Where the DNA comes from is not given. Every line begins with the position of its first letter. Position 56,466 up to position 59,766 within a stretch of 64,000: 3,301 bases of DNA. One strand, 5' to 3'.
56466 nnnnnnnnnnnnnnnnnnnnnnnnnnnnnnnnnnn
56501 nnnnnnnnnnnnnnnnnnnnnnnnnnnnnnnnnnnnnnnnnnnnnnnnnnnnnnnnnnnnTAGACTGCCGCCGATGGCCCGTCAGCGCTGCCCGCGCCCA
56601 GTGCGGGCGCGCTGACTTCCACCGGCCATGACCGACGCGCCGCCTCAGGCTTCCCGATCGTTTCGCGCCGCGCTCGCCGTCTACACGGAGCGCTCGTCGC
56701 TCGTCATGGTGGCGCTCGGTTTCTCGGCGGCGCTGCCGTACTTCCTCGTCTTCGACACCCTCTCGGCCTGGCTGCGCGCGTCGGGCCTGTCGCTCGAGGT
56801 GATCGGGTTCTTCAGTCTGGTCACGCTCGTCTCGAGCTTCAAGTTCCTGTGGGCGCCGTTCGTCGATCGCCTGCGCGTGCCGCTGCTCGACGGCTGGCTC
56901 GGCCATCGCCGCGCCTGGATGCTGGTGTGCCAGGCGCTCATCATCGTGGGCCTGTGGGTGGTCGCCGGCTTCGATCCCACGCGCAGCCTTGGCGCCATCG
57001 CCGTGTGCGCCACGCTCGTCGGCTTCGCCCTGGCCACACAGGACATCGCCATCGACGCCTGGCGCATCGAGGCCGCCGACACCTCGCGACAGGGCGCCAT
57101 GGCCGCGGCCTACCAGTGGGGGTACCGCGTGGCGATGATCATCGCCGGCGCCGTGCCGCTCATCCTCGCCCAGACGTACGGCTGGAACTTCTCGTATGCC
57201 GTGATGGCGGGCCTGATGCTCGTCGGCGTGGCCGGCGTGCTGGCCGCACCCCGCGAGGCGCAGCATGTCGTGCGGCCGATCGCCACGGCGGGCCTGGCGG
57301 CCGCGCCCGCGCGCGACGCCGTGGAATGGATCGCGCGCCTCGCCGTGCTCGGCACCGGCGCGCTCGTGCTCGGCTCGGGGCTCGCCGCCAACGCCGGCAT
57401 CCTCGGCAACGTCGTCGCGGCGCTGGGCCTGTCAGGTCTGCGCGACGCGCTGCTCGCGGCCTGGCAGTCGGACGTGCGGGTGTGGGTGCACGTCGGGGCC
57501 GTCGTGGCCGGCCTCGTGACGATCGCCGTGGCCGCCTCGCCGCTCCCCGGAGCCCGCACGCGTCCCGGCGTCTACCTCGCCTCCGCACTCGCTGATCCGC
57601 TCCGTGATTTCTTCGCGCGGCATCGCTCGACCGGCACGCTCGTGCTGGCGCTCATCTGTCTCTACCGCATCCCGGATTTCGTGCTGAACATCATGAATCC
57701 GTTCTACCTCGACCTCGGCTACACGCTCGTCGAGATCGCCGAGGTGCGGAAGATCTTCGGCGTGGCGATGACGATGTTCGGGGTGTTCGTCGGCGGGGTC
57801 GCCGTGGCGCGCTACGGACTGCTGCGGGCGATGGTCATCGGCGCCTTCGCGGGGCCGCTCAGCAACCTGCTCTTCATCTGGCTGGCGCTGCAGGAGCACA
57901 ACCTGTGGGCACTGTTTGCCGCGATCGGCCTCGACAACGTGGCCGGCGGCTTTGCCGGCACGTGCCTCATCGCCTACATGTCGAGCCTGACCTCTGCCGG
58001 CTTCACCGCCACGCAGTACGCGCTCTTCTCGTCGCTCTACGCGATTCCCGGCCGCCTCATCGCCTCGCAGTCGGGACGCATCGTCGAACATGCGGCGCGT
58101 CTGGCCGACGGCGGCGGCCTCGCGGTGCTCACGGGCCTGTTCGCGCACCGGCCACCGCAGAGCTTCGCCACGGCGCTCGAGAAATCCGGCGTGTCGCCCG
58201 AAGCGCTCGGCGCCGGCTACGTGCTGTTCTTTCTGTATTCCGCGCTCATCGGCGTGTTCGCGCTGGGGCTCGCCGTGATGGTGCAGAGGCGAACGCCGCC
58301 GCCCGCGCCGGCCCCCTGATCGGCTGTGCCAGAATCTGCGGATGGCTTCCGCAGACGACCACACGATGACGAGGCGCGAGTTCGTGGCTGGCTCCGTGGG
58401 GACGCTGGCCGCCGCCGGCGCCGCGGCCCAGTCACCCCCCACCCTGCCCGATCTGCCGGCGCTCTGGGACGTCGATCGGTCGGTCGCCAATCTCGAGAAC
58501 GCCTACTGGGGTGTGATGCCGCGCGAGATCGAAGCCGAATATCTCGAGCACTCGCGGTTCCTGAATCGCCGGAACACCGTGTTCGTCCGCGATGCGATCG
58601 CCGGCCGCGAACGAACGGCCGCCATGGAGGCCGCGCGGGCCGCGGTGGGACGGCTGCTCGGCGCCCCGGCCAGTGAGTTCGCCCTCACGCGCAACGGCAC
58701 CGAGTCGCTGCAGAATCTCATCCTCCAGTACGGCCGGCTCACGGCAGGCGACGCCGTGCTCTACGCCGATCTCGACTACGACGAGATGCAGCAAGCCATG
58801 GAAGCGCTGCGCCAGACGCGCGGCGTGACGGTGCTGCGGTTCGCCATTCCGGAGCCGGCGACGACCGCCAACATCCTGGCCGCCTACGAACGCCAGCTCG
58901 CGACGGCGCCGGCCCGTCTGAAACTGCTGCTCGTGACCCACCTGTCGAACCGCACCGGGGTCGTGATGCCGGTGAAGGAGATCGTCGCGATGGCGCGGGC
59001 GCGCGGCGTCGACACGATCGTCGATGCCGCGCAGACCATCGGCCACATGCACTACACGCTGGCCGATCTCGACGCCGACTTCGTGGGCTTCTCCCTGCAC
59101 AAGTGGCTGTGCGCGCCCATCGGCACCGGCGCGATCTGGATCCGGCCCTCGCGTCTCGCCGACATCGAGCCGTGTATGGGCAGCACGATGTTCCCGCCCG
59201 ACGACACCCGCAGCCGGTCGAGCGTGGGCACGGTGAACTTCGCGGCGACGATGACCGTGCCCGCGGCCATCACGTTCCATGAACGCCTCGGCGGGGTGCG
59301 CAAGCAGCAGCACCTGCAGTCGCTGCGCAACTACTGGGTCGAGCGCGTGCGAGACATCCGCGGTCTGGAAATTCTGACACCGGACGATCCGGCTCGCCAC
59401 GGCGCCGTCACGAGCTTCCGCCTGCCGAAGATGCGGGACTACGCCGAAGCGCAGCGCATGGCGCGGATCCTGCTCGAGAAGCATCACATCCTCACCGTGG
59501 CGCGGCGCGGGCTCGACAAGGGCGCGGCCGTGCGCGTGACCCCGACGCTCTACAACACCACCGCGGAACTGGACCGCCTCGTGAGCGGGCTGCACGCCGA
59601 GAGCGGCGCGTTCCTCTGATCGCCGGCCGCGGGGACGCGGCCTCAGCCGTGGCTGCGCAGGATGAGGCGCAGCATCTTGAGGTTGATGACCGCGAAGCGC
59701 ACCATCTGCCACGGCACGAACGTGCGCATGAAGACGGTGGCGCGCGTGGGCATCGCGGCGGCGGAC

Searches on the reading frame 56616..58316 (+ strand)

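Call 68: search_protein_families(library=pfam, proteins=[window:56616-58316:+], max_evalue=0.0001)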
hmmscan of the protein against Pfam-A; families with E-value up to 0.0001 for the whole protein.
window:56616-58316:+ (567 aa): 2 families
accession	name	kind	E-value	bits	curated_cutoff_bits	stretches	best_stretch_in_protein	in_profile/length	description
PF07690.21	MFS_1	-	9.5e-14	51.5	33.4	1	35-479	5-343/347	Major Facilitator Superfamily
PF13000.13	Acatn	-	5.5e-08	32.3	23.7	1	30-173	4-166/546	Acetyl-coenzyme A transporter 1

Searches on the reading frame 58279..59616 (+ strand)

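Call 68: search_protein_families(library=pfam, proteins=[window:58279-59616:+], max_evalue=0.0001)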
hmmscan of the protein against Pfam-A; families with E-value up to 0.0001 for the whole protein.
window:58279-59616:+ (446 aa): 2 families
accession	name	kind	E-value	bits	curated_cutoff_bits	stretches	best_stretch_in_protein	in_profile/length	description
PF00266.25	Aminotran_5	-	3.1e-45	155.2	21.5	1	108-434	37-371/371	Aminotransferase class-V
PF00155.27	Aminotran_1_2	-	6.7e-12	45.7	19.7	1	121-251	49-187/361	Aminotransferase class I and II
